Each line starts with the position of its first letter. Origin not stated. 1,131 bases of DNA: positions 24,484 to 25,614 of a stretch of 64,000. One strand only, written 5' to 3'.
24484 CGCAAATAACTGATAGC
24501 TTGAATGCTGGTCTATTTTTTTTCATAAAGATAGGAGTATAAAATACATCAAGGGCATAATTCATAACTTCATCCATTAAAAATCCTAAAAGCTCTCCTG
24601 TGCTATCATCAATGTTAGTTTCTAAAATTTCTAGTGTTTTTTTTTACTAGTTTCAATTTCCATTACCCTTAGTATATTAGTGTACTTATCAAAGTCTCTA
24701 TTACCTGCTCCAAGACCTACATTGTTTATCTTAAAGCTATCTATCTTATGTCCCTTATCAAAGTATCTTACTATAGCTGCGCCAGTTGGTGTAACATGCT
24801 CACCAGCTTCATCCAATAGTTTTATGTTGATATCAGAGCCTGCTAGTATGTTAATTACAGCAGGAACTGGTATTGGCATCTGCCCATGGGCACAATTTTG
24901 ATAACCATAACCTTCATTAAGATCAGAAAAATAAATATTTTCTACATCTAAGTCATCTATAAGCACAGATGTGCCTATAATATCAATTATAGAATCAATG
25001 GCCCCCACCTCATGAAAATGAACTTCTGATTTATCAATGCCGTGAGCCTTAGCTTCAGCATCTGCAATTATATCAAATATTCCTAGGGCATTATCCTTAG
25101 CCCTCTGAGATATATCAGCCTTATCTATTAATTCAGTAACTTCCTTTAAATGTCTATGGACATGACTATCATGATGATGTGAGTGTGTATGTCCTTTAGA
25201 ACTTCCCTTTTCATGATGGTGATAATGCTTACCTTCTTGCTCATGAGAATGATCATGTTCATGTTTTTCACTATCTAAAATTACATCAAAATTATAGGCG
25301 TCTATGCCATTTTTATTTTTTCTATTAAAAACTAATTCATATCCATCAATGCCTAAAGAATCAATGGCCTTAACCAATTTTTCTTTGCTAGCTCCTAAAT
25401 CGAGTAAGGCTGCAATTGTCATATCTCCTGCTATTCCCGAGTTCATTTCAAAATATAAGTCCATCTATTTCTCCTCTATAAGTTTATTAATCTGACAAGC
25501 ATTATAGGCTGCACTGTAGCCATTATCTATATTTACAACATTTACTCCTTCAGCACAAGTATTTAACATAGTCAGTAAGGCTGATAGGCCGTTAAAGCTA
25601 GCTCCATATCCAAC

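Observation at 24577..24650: larC split into two ORFs at a poly-A9 slippery run, consistent with -1 frameshifting or transcriptional slippage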

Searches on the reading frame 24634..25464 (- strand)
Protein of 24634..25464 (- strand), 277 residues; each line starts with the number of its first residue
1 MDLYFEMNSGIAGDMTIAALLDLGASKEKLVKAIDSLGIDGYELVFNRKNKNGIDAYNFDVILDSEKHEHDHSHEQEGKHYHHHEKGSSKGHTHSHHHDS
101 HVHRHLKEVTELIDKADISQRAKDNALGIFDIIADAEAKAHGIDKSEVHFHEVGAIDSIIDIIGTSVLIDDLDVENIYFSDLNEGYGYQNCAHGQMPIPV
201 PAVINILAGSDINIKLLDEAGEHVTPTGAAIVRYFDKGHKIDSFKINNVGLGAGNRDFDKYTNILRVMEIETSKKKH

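Call 7: search_protein_families(library=pfam, proteins=[window:24634-25464:-])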
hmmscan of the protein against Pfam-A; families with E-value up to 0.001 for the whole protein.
window:24634-25464:- (277 aa): 1 family
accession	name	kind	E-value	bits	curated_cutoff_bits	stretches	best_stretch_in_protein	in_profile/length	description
PF01969.22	Ni_insertion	-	7.4e-82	275.9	22.1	1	3-272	1-237/375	Nickel insertion protein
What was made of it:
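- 24631..25464 (-): larC1 ORF: product of standard decoding, 277 aa, the His-rich N-terminal LarC domain ending ...ETSKKKH*. PF01969 profile positions 1-237, E 7e-82 (call 7).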

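Call 12: find_related_loci(query=window:24634-25464:-, collection=genome_contigs, flank=4000)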
Query window:24634-25464:- (277 aa) in genome_contigs; peptide patterns used: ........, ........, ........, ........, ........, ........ (x = any residue, [..] = any of these).
57 stretches matched a pattern; 14 encode a relative of the query (tblastn E <= 1e-3); 14 distinct loci.
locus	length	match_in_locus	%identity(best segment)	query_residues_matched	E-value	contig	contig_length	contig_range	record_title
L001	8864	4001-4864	76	1-273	5e-137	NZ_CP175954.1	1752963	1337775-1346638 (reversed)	Anaerococcus sp. DFU013_CI05 chromosome, complete genome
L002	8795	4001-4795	79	1-277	2e-134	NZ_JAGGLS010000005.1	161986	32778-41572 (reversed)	Anaerococcus nagyae strain DSM 101193 Ga0454152_05, whole genome shotgun sequence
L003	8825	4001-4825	77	1-273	9e-134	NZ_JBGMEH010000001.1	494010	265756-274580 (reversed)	Anaerococcus cruorum strain ENR1039 ENR1039-unknown_contig_1, whole genome shotgun sequence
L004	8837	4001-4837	79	1-277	7e-133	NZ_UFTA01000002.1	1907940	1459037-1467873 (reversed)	Anaerococcus octavius strain NCTC9810, whole genome shotgun sequence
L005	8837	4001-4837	78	1-277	2e-132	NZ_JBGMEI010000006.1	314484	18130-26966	Anaerococcus martiniensis strain ENR0831 ENR0831_S4_L001_R1_001_contig_6, whole genome shotgun sequence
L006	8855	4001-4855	75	1-273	3e-130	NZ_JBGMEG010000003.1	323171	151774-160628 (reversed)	Anaerococcus groningensis strain ENR1011 ENR1011-unknown_contig_3, whole genome shotgun sequence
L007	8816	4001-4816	76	1-273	2e-126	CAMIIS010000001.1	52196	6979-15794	MAG: uncultured Anaerococcus sp. isolate 3zJPfo700p_bin.2.MAG genome assembly, contig: NODE_15_length_52196_cov_7.046432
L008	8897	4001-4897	63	1-276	7e-109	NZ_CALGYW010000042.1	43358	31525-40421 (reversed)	MAG: uncultured Anaerococcus sp. isolate SRR6713633_bin.119_CONCOCT_v1.1_MAG ERZ794975.317, whole genome shotgun sequenc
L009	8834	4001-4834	65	1-276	3e-106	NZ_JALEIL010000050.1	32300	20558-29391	MAG: Anaerococcus sp. isolate SUG34 k141_8721011, whole genome shotgun sequence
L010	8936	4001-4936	59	1-276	6e-104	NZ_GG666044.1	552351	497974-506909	Anaerococcus lactolyticus ATCC 51172 SCAFFOLD1, whole genome shotgun sequence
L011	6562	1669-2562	61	1-276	2e-103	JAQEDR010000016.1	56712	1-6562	Peptoniphilaceae bacterium AM52-5BH AM52-5BH.Scaf16, whole genome shotgun sequence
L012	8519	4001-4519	69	104-277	2e-76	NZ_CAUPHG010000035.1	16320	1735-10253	MAG: uncultured Anaerococcus sp. isolate SRR17798758_bin.17_MetaWRAP_v1.3_MAG ERZ21776721.446, whole genome shotgun sequ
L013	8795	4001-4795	41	3-266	3e-40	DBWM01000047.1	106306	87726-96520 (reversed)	MAG TPA_asm: Myxococcales bacterium UBA1238 UBA1238_contig_3055, whole genome shotgun sequence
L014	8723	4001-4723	34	3-276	2e-44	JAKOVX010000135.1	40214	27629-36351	MAG: Acidobacteriota bacterium isolate JPNG_maxbin.077 k201_172699, whole genome shotgun sequence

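Call 42: find_homologous_proteins(query=window:24634-25464:-, max_evalue=1e-20)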
Query window:24634-25464:- (277 aa): 7979 proteins with E <= 1e-20 among 8000 candidates; the best 120 are listed.
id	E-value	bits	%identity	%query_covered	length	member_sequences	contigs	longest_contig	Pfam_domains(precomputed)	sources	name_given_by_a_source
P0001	2.1e-178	610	100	100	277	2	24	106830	PF01969.23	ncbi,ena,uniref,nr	ncbi:LarC family nickel insertion protein [uncultured Anaerococcus sp.]|uniref:LarC family nickel in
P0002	3.3e-157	540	88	100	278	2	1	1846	PF01969.23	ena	-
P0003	9.3e-139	480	76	100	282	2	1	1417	PF01969.23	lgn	-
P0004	6.7e-138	477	78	100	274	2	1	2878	PF01969.23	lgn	-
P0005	2.5e-136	472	79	100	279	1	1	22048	PF01969.23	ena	-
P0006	2.7e-136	471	78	100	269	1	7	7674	PF01969.23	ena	-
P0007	5.6e-136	470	80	100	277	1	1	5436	PF01969.23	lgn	-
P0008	7.0e-136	470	78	100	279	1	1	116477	PF01969.23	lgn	-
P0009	8.2e-136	470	79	100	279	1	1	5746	PF01969.23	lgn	-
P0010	1.1e-135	469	79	100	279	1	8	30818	PF01969.23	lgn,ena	-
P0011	1.2e-135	469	79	100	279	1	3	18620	PF01969.23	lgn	-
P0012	1.3e-135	469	79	100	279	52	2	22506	PF01969.23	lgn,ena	-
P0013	1.9e-135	469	75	100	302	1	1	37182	PF01969.23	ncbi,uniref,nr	ncbi:LarC family nickel insertion protein [Anaerococcus sp. mt242]|uniref:LarC family nickel inserti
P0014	2.0e-135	469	80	100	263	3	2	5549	PF01969.23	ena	-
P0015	2.5e-135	468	79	100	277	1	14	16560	PF01969.23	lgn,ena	-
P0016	3.8e-135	468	78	100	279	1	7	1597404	PF01969.23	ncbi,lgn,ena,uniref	ncbi:LarC family nickel insertion protein [Anaerococcus martiniensis]|uniref:LarC family nickel inse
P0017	3.9e-135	468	79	100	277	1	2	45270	PF01969.23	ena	-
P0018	4.5e-135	467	79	100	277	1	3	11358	PF01969.23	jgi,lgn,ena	-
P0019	4.6e-135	467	78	100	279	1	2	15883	PF01969.23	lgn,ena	-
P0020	5.0e-135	467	78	100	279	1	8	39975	PF01969.23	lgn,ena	-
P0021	5.0e-135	467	78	100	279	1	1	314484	PF01969.23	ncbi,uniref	ncbi:LarC family nickel insertion protein [Anaerococcus sp. ENR0831]|uniref:LarC family nickel inser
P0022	1.1e-134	466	78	100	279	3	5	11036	PF01969.23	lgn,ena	-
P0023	1.1e-134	466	78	100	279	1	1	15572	PF01969.23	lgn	-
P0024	1.3e-134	466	78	100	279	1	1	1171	PF01969.23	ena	-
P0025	1.3e-134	466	78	100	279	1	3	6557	PF01969.23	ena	-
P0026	1.4e-134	466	78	100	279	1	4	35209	PF01969.23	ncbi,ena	-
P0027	1.4e-134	466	78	100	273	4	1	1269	PF01969.23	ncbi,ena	-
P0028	1.5e-134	466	79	100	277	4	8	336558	PF01969.23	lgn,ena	-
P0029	1.8e-134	465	78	100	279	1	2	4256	PF01969.23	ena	-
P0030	2.5e-134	465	75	100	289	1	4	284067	PF01969.23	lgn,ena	-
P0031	2.8e-134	465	76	100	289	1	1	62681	PF01969.23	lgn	-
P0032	3.2e-134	465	78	100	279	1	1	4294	PF01969.23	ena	-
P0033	3.5e-134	465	75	100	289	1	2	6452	PF01969.23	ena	-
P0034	4.1e-134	464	75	100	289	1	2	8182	PF01969.23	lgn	-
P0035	4.9e-134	464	78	100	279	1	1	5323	PF01969.23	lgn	-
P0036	5.2e-134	464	78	100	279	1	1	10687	PF01969.23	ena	-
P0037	5.6e-134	464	79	100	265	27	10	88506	PF01969.23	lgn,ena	-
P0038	7.1e-134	463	75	100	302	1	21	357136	PF01969.23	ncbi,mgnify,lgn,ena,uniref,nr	ncbi:LarC family nickel insertion protein [uncultured Anaerococcus sp.]|mgnify:FL=1|uniref:LarC fami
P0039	7.2e-134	463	78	100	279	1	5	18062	PF01969.23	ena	-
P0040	7.8e-134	463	76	100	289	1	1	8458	PF01969.23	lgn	-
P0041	8.2e-134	463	78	100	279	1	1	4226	PF01969.23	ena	-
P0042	8.7e-134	463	78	100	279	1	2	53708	PF01969.23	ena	-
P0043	9.1e-134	463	78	100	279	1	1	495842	PF01969.23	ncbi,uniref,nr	ncbi:LarC family nickel insertion protein [Anaerococcus sp. Marseille-Q5996]|uniref:LarC family nick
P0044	9.1e-134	463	71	100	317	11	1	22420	PF01969.23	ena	-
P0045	1.1e-133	463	77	100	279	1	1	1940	PF01969.23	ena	-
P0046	1.1e-133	463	76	100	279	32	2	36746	PF01969.23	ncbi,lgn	-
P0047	1.2e-133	463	74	100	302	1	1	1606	PF01969.23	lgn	-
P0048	1.8e-133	462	75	100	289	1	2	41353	PF01969.23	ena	-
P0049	2.2e-133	462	78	100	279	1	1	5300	PF01969.23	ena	-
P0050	5.0e-133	461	75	100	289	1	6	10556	PF01969.23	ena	-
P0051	8.2e-133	460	75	100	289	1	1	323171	PF01969.23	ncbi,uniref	ncbi:LarC family nickel insertion protein [Anaerococcus sp. ENR1011]|uniref:LarC family nickel inser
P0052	9.6e-133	460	76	100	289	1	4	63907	PF01969.23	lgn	-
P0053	1.0e-132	460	76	100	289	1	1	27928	PF01969.23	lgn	-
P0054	1.1e-132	460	79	100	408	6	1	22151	PF01969.23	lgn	-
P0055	1.1e-132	460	75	100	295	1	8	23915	PF01969.23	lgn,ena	-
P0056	1.1e-132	460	75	100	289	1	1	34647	PF01969.23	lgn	-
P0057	2.2e-132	459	77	100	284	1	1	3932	PF01969.23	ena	-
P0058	2.2e-132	459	72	100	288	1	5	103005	PF01969.23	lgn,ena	-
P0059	2.3e-132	459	79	100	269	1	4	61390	PF01969.23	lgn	-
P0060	2.9e-132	458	76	100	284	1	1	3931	PF01969.23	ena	-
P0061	3.6e-132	458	75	100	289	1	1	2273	PF01969.23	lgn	-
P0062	7.9e-132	457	76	100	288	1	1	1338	PF01969.23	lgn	-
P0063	1.5e-131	456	76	100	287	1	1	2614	PF01969.23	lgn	-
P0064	4.6e-131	454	76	100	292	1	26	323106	PF01969.23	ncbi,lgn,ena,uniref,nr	ncbi:LarC family nickel insertion protein [uncultured Anaerococcus sp.]|uniref:LarC family nickel in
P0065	1.5e-130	453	78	98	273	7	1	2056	PF01969.23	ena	-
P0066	1.9e-130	452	76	100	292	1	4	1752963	PF01969.23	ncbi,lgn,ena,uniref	ncbi:LarC family nickel insertion protein [Anaerococcus sp. DFU013_CI05]|uniref:LarC family nickel i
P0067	2.7e-130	452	78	98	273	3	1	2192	PF01969.23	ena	-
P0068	4.3e-130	451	75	100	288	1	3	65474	PF01969.23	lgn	-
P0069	4.8e-130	451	76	100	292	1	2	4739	PF01969.23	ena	-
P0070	1.2e-129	450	77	100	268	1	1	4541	PF01969.23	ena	-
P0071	1.1e-128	446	77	100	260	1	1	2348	PF01969.23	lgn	-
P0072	1.3e-127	443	76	100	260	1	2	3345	PF01969.23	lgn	-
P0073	8.3e-127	440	76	100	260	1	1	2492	PF01969.23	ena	-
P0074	6.1e-126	437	64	100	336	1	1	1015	PF01969.23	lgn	-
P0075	5.9e-124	431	72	100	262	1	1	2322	PF01969.23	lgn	-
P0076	2.7e-116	406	65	100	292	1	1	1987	PF01969.23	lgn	-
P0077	2.6e-114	399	67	100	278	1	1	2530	PF01969.23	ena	-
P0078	7.5e-114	398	67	100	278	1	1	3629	PF01969.23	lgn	-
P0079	8.0e-114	398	67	100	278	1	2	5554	PF01969.23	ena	-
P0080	1.0e-113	397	68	100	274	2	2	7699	PF01969.23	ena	-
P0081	1.1e-113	397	66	100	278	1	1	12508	PF01969.23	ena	-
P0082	1.2e-113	397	67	100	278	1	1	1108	PF01969.23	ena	-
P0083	3.2e-113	396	66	100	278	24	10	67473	PF01969.23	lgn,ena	-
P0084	4.8e-113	395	66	100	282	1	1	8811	PF01969.23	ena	-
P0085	5.3e-113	395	66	100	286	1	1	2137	PF01969.23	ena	-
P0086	7.1e-113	395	67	100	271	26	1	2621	PF01969.23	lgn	-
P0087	1.6e-112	393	65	100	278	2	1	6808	PF01969.23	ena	-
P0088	2.8e-112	393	68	100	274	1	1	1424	PF01969.23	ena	-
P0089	3.8e-112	392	65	100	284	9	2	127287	PF01969.23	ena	-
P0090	8.8e-112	391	62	100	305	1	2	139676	PF01969.23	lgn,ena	-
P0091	9.1e-112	391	66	100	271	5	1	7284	PF01969.23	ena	-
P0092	1.3e-111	391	67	100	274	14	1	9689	PF01969.23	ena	-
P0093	2.1e-111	390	61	100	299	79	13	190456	PF01969.23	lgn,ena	-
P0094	2.6e-111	389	63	100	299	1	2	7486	PF01969.23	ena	-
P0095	2.8e-111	389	65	100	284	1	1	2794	PF01969.23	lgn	-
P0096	3.4e-111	389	65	100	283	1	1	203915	PF01969.23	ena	-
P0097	5.0e-111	389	65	100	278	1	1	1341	PF01969.23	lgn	-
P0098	5.8e-111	388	73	63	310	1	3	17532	PF01969.23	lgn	-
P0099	6.6e-111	388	65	100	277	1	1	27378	PF01969.23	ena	-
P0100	7.4e-111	388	65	100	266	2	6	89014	PF01969.23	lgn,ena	-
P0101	7.9e-111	388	64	100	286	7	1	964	PF01969.23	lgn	-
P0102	8.6e-111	388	65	100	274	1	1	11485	PF01969.23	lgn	-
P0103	1.0e-110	388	65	100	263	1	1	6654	PF01969.23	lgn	-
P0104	1.0e-110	388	65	100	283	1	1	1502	PF01969.23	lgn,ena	-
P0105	1.4e-110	387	65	100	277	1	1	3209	PF01969.23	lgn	-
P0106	1.8e-110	387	62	100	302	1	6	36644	PF01969.23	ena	-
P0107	1.8e-110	387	65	100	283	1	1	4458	PF01969.23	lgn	-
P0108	2.3e-110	386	65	100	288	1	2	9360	PF01969.23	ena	-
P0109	2.5e-110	386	57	100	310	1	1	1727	PF01969.23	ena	-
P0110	2.7e-110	386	59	100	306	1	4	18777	PF01969.23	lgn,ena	-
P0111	2.9e-110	386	65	100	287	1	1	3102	PF01969.23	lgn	-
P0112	3.0e-110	386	63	100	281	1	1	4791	PF01969.23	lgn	-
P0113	3.2e-110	386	70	63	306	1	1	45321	PF01969.23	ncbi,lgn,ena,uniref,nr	ncbi:LarC family nickel insertion protein [uncultured Anaerococcus sp.]|uniref:LarC family nickel in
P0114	3.7e-110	386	67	100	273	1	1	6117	PF01969.23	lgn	-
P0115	4.4e-110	385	64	100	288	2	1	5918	PF01969.23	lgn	-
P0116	5.1e-110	385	61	100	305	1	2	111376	PF01969.23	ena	-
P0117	5.2e-110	385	62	100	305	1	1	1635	PF01969.23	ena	-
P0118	5.8e-110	385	58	100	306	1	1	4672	PF01969.23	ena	-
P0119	6.8e-110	385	62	100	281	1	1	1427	PF01969.23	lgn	-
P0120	7.1e-110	385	62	100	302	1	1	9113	PF01969.23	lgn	-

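Call 43: find_encoding_contigs(protein=P0054, flank=3000, max_places=4)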
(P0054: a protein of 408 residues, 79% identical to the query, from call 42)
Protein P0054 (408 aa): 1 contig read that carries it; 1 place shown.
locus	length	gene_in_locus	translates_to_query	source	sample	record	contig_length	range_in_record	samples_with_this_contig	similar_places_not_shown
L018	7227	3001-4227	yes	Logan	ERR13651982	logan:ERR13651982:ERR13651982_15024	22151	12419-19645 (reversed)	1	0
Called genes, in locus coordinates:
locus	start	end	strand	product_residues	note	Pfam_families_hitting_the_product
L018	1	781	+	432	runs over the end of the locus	PF01409:tRNA-synt_2d (weak), PF13393:tRNA-synt_His, PF00152:tRNA-synt_2 (weak), PF00587:tRNA-synt_2b (weak), PF03129:HGTP_anticodon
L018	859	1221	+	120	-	PF01880:Desulfoferrodox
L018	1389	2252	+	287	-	PF02540:NAD_synthase (weak), PF01171:ATP_bind_3 (weak), PF06508:QueC (faint)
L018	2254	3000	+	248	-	PF00731:AIRC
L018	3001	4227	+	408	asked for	PF01969:Ni_insertion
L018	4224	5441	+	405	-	PF01497:Peripla_BP_2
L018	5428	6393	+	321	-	PF01032:FecCD, PF00950:ABC-3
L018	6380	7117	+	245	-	PF02463:SMC_N (weak), PF00005:ABC_tran, PF13304:AAA_21 (faint)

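Call 44: find_encoding_contigs(protein=P0001, flank=1500, max_places=10)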
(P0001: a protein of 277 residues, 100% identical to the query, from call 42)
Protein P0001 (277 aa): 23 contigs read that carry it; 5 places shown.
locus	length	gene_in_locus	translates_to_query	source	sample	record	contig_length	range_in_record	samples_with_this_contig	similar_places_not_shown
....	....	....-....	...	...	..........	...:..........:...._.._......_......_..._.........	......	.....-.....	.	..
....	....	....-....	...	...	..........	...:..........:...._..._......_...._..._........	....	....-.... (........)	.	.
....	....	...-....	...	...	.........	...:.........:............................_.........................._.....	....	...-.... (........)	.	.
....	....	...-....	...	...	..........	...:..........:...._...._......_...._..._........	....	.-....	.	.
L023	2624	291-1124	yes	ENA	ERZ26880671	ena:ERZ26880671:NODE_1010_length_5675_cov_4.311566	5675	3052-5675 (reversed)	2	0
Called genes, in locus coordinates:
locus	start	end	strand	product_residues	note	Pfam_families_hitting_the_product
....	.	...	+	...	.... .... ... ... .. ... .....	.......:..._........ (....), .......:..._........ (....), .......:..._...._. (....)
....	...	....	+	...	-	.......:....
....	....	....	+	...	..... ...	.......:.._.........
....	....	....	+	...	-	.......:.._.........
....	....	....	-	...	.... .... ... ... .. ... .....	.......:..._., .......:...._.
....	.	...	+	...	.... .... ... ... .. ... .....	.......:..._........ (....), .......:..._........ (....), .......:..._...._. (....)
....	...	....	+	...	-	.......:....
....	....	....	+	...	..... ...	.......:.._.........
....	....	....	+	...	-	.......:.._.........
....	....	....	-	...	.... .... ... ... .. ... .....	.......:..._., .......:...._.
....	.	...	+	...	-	?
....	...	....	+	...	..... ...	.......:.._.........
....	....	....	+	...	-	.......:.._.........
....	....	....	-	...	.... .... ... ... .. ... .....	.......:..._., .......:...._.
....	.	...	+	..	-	?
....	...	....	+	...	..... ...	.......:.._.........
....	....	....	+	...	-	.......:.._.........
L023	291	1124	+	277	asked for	PF01969:Ni_insertion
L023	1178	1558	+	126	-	PF01969:Ni_insertion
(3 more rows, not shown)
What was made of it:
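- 24631..25464 (-): A 100% identical protein, P0001, is on record for 23 contigs (calls 42, 44).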

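Call 54: search_protein_representatives(protein=window:24634-25464:-)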
Query: 277 residues. Proteins with E-value up to 0.001 (for the whole library): 8363; up to 1e-10: 5789; up to 1e-30: 1626. The best 150 are listed.
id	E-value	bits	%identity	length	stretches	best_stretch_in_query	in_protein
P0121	8.2e-91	320.6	60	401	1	1-276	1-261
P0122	1.5e-80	286.9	55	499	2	50-273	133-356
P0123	3.5e-80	285.7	50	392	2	69-276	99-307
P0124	3.7e-72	259.4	51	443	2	65-271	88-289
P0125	6.9e-71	255.3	51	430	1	3-273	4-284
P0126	7.6e-71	255.1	50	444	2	64-269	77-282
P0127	1.5e-69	250.8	47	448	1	3-276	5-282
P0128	2.8e-69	250.0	47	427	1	4-273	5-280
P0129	2.9e-68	246.7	49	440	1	3-271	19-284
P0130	3.1e-68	246.5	48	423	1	3-272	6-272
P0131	3.9e-68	246.2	49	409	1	1-275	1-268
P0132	8.3e-68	245.1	48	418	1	3-273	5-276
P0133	2.4e-67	243.7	48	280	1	3-269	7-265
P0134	2.0e-65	237.3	45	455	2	67-270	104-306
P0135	8.8e-65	235.2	47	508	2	68-271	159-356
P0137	1.6e-64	234.3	48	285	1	3-269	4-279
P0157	3.5e-60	220.2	48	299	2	92-271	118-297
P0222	2.1e-50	188.1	44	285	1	1-275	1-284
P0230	7.5e-50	186.3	41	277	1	3-268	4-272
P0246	6.6e-49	183.2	41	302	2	75-276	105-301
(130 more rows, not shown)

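Call 64: find_encoding_contigs(protein=P0055, flank=1500, max_places=8)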
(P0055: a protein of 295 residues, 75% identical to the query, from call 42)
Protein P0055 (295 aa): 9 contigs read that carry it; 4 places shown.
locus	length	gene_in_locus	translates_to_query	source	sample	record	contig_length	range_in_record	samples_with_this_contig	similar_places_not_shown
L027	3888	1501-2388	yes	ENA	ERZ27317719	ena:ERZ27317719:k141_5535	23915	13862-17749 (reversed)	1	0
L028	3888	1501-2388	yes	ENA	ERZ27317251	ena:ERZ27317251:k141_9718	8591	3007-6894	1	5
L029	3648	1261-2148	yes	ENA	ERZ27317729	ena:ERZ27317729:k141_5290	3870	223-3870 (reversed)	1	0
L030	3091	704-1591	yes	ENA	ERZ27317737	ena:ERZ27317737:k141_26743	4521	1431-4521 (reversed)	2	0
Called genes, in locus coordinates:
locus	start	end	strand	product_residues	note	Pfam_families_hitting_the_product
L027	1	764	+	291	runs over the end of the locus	PF02540:NAD_synthase (weak), PF01171:ATP_bind_3 (weak)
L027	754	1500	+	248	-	PF00731:AIRC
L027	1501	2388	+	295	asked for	PF01969:Ni_insertion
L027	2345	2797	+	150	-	PF01969:Ni_insertion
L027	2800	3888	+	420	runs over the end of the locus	PF01497:Peripla_BP_2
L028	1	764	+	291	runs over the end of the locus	PF02540:NAD_synthase (weak), PF01171:ATP_bind_3 (weak)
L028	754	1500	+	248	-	PF00731:AIRC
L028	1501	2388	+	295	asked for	PF01969:Ni_insertion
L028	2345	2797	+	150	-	PF01969:Ni_insertion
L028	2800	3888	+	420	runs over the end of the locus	PF01497:Peripla_BP_2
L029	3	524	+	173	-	?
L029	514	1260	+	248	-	PF00731:AIRC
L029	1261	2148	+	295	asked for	PF01969:Ni_insertion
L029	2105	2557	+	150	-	PF01969:Ni_insertion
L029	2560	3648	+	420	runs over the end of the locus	PF01497:Peripla_BP_2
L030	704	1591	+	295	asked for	PF01969:Ni_insertion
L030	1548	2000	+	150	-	PF01969:Ni_insertion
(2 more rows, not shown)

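Call 78: find_encoding_contigs(protein=P0230, flank=1200, max_places=2)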
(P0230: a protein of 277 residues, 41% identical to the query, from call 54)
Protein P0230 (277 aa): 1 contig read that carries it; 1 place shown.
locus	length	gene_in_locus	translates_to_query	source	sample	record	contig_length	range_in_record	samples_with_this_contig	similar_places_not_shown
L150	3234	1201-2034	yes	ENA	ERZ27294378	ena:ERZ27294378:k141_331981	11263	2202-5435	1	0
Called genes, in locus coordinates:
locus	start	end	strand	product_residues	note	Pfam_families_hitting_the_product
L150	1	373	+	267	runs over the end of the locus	PF02361:CbiQ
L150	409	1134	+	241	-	PF02463:SMC_N (weak), PF00005:ABC_tran, PF13304:AAA_21 (faint)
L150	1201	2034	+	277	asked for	PF01969:Ni_insertion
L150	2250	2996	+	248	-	PF00731:AIRC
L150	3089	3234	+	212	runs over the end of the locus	PF02525:Flavodoxin_2 (weak), PF03358:FMN_red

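Call 80: find_encoding_contigs(protein=P0157, flank=1000, max_places=2)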
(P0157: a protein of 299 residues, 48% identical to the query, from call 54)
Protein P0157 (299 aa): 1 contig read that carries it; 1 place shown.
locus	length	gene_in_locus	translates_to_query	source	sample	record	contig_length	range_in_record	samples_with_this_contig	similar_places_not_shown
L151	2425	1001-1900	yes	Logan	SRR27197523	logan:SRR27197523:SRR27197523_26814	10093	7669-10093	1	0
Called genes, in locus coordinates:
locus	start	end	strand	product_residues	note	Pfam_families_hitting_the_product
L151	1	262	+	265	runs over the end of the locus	PF02540:NAD_synthase (faint)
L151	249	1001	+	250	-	PF00731:AIRC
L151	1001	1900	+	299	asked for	PF01969:Ni_insertion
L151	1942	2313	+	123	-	PF01969:Ni_insertion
